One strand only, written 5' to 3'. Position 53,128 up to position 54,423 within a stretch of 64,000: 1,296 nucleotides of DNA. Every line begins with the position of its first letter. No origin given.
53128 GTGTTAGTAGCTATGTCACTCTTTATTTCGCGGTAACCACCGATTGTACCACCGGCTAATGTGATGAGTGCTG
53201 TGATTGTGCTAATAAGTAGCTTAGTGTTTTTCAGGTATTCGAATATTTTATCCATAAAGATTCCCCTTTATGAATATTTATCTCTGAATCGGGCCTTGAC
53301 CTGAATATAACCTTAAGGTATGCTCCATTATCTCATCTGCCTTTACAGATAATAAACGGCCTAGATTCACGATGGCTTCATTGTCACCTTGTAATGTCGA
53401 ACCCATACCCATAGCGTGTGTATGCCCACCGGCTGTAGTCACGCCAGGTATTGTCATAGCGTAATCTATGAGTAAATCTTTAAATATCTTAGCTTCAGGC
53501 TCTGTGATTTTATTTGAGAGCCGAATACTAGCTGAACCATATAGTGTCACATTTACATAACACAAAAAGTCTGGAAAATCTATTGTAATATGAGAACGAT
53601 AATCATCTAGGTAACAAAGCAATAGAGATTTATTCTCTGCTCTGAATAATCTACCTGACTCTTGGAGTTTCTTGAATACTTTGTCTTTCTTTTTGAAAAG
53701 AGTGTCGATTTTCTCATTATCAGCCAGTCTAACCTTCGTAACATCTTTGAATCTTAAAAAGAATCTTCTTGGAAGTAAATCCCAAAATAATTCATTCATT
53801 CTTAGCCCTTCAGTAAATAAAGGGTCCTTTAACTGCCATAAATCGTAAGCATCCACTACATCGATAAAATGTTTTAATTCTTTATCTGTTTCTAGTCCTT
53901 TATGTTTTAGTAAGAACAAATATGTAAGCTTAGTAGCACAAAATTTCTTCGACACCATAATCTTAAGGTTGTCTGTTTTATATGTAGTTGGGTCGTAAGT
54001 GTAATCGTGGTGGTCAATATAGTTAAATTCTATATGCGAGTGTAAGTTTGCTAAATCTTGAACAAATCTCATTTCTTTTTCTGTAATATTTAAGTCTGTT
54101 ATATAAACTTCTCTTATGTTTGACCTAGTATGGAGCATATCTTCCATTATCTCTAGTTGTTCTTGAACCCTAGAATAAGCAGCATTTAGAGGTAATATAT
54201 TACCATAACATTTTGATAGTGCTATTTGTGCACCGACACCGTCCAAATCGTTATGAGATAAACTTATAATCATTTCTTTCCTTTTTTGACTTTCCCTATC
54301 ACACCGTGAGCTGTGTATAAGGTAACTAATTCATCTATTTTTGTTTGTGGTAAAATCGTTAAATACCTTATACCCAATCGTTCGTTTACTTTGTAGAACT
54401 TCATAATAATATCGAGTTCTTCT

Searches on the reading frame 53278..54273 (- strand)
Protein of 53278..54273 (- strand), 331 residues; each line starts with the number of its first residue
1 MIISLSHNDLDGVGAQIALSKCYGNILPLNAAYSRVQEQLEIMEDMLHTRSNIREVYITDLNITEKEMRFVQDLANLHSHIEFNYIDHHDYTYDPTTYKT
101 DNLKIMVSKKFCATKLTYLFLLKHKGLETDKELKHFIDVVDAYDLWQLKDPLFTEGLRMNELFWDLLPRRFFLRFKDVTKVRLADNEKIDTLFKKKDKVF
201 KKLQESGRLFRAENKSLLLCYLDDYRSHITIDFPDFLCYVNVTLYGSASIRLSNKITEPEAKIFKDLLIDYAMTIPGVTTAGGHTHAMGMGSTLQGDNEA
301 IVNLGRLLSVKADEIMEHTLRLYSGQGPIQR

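Call 15: search_protein_families(library=pfam, proteins=[window:53278-54273:-], max_evalue=0.01)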
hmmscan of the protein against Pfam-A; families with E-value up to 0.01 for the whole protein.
window:53278-54273:- (331 aa): 1 family
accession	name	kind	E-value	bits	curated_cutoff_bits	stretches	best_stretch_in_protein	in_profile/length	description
PF01368.27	DHH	-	5.4e-05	23.9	28.1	1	2-126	2-107/125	DHH family, N-terminal domain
